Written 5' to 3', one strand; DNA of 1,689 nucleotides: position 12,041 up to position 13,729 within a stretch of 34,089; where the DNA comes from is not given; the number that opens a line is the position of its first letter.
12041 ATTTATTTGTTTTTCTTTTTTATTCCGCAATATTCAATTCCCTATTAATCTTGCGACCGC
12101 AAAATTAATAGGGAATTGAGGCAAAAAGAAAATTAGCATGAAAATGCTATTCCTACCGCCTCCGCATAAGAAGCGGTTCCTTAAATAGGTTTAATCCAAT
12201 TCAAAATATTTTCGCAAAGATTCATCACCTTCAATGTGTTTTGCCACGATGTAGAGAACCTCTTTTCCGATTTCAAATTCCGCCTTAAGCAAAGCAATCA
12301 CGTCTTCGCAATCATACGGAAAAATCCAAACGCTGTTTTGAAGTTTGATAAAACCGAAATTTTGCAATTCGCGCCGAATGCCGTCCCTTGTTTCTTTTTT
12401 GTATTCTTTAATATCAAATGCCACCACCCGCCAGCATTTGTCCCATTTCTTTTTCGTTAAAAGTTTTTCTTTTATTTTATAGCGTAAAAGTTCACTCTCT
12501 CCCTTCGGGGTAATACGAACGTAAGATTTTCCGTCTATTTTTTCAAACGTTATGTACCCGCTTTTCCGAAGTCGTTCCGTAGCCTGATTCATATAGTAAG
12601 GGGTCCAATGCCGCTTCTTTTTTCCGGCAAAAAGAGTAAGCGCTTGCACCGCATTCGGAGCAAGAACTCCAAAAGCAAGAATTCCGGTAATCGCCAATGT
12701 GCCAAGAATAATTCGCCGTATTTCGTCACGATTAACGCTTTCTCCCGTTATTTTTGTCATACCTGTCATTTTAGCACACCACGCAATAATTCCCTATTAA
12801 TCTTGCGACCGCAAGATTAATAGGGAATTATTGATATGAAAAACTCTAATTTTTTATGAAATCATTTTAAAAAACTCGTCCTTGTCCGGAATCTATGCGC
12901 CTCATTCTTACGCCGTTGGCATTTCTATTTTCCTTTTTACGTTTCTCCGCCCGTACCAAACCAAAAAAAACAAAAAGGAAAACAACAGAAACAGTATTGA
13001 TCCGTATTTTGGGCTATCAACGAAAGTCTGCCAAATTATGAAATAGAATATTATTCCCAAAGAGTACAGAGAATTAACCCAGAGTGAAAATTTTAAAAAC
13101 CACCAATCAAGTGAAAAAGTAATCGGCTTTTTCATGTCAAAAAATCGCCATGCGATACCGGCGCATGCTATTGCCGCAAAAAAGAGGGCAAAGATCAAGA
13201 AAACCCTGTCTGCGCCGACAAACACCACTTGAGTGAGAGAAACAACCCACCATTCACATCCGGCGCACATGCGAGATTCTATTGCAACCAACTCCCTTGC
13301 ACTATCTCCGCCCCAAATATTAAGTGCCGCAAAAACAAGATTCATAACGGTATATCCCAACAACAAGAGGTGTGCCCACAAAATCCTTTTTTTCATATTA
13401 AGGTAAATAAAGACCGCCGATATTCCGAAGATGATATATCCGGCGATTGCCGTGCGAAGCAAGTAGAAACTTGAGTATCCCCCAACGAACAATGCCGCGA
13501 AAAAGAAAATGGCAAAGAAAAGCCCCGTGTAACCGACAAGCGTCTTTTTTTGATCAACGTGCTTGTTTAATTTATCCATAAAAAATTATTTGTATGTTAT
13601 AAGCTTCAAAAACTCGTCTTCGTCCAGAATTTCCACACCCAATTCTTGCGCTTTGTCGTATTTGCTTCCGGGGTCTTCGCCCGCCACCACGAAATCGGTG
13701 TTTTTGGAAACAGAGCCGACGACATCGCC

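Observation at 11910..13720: Three co-oriented copies of the ligA 3' end bracket two inserted cargo units: an integration hotspot with no visible recombinase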

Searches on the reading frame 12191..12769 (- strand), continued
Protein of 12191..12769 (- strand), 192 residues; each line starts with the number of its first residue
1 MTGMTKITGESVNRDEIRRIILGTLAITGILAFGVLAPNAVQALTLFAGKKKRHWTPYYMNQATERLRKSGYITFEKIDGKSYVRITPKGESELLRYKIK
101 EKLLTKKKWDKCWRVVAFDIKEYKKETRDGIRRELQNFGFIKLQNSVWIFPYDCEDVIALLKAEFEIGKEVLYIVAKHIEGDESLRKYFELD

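Call 68: predict_structure(alignment_id=A4)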
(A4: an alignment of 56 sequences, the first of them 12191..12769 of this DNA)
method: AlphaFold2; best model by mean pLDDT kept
length: 192 residues; sequences in the alignment: 56
mean_pLDDT: 72.1   pTM: 0.59
mean pLDDT of the five models: 72.1, 69.6, 68.0, 65.6, 59.1
residues with pLDDT >= 90: 68; 70-90: 59; 50-70: 12; < 50: 53
segments of 3 or more residues with pLDDT < 50: 1-52
pLDDT, mean of each block of 10 residues (from residue 1): 28 40 37 36 43 55 76 76 76 80 82 94 90 93 94 92 87 93 93 88
secondary structure, 60 per line:
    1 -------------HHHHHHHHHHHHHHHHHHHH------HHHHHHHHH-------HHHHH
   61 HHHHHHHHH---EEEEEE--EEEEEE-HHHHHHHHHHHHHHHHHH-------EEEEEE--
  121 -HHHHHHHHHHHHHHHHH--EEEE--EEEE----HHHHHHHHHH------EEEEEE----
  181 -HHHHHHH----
elements in order: H14-33 H40-48 H56-69 E73-78 E81-86 H88-105 E113-118 H122-138 E141-144 E147-150 H155-164 E171-176 H182-188
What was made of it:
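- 12191..12769 (-): PaaX-like gene (hydrophobic N-terminal helix, winged helix, Cas2-like domain; probable start at 12760). It is a conserved neighbour of ligA in this clade, not cargo. The AlphaFold model has pLDDT 72, and above 87 for residues 111-192 (call 68).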

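Call 73: fold_search(model_id=the predicted structure, library=pdb)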
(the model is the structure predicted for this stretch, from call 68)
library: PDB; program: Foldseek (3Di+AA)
matches with E <= 10: 725; with E <= 0.001: 1
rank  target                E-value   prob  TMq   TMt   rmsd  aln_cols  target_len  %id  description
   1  8a39_AP1              1.1e-04  1.00  0.48  0.33   6.2       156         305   21  Crystal Structure of PaaX from Escherichia coli W (released 2023-07-05)
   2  3kfw                  5.0e-03  0.99  0.38  0.33   7.7       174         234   17  Uncharacterized protein Rv0674 from Mycobacterium tuberculosis (released 2009-12-01)
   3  3l09_B                7.8e-03  0.92  0.31  0.25   8.6       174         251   12  Crystal structure of Putative transcriptional regulator (JANN_22DEC04_CONTIG27_REVISED_GENE3569) from Jannaschia sp. C (released 2010-01-12)
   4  3l09_C                8.8e-03  0.92  0.32  0.27   8.3       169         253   12  Crystal structure of Putative transcriptional regulator (JANN_22DEC04_CONTIG27_REVISED_GENE3569) from Jannaschia sp. C (released 2010-01-12)
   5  3l09_D                1.0e-02  0.93  0.33  0.27   8.2       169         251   12  Crystal structure of Putative transcriptional regulator (JANN_22DEC04_CONTIG27_REVISED_GENE3569) from Jannaschia sp. C (released 2010-01-12)
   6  3l09_A                1.2e-02  0.92  0.33  0.28   8.1       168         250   12  Crystal structure of Putative transcriptional regulator (JANN_22DEC04_CONTIG27_REVISED_GENE3569) from Jannaschia sp. C (released 2010-01-12)
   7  8ia4_A                4.2e-02  0.95  0.26  0.46   5.8        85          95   22  Crystal structure of Cas2 in complex with AcrVA5-peptide (released 2023-03-22)
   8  2f1f_A                4.2e-02  0.33  0.21  0.24  18.2       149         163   13  Crystal structure of the regulatory subunit of acetohydroxyacid synthase isozyme III from E. coli (released 2006-01-24)
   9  3exc                  5.3e-02  0.99  0.29  0.62   3.5        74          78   14  Structure of the RNA'se SSO8090 from Sulfolobus solfataricus (released 2008-11-11)
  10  5zyf_E                5.3e-02  0.99  0.28  0.59   3.7        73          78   15  Crystal structure of Streptococcus pyogenes type II-A Cas2 (released 2018-08-15)
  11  6jhz_A                5.3e-02  0.96  0.26  0.49   5.4        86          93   22  Crystal structure of cas2 (released 2020-03-25)
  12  5zyf_D                6.8e-02  0.99  0.29  0.60   3.6        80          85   16  Crystal structure of Streptococcus pyogenes type II-A Cas2 (released 2018-08-15)
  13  6vz8_G                7.7e-02  0.25  0.22  0.25  17.4       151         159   14  Arabidopsis thaliana acetohydroxyacid synthase complex with valine bound (released 2020-07-15)
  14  5trd_B                7.7e-02  0.20  0.21  0.19  12.2       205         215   13  Structure of RbkR (Riboflavin Kinase) from Thermoplasma acidophilum determined in complex with CTP and its cognate DNA (released 2016-11-23)
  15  8q2n_A                9.3e-02  0.93  0.27  0.44   4.5        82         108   15  Cas1-Cas2 CRISPR integrase bound to prespacer and target DNA, Streptococcus thermophilus DGCC 7710 CRISPR3 system (released 2024-08-14)
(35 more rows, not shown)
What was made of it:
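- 12191..12769 (-): The best PDB match is E. coli PaaX 8a39 (E 1e-4), followed by PaaX-like regulators and then Cas2 proteins (call 73).
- On PaaX-family regulator: The best structural match is E. coli PaaX 8a39 (calls 68, 73).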

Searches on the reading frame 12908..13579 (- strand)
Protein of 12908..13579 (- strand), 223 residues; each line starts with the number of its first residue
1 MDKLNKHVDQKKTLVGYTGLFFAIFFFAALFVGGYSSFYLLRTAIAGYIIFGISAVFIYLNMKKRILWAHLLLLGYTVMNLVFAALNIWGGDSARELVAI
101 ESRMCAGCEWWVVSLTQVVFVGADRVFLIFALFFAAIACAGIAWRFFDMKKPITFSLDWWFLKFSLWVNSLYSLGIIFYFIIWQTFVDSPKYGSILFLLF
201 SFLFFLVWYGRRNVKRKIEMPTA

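Call 8: search_protein_families(library=pfam, proteins=[window:12908-13579:-], max_evalue=0.01)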
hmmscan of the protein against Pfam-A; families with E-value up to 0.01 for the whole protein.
window:12908-13579:- (223 aa): 0 families
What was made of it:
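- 12908..13579 (-): Cargo gene: a 223-aa hydrophobic ORFan. Its ATG lies 6 nt after the ligA stop, and its own stop codon lies inside remnant B. No Pfam family matched (call 8).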

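Call 9: search_protein_families(library=ncbifam, proteins=[window:12908-13579:-], max_evalue=0.1)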
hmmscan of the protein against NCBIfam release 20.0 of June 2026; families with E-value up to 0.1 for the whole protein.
window:12908-13579:- (223 aa): 1 family
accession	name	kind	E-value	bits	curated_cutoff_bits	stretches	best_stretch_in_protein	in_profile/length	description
NF049893.1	spr0155_permease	equivalog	0.0017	18.6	120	1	49-109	77-135/165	ABC transporter permease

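Call 12: find_encoding_contigs(protein=window:12908-13579:-, flank=6000, max_places=10)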
Protein window:12908-13579:- (223 aa): 5 contigs read that carry it; 4 places shown.
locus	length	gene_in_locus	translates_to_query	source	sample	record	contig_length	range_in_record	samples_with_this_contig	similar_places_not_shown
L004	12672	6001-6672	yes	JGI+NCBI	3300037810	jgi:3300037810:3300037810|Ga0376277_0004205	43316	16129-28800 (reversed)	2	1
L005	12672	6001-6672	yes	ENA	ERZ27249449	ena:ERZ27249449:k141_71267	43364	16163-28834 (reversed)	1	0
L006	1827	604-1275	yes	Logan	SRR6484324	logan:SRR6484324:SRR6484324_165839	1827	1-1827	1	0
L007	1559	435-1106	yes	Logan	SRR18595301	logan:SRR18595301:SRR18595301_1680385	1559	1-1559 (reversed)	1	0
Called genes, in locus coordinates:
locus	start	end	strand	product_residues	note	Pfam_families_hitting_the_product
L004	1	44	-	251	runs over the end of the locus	PF00535:Glycos_transf_2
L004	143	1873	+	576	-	PF13231:PMT_2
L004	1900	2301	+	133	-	PF04138:GtrA_DPMS_TM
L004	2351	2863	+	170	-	PF07963:N_methyl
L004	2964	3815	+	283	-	PF06750:A24_N_bact, PF01478:Peptidase_A24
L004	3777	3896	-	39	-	-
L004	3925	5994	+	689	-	PF00633:HHH (faint), PF22745:Nlig-Ia, PF01653:DNA_ligase_aden, PF03120:OB_DNA_ligase, PF12826:HHH_2, PF14520:HHH_5 (weak), PF00533:BRCT, PF12738:PTCB-BRCT (weak)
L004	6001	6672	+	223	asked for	-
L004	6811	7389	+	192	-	PF20803:PaaX_M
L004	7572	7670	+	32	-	-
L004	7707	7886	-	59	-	-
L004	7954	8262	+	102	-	PF02686:GatC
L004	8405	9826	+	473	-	PF01425:Amidase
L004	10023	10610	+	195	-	-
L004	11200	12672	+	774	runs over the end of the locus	PF00324:AA_permease, PF13520:AA_permease_2, PF00582:Usp (weak)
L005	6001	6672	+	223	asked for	-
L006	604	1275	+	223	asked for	-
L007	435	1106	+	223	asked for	-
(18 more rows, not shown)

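Call 74: search_protein_representatives(protein=window:12908-13579:-)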
Query: 223 residues. Proteins with E-value up to 0.001 (for the whole library): 2; up to 1e-10: 1; up to 1e-30: 1. The best 2 are listed.
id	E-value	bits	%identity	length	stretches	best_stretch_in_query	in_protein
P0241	4.3e-142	488.0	100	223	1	1-223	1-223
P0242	2.4e-10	56.9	28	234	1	16-208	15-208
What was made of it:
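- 12908..13579 (-): Only one distant homologue (28%, 234 aa) was found among 1.84 billion representative proteins (call 74).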
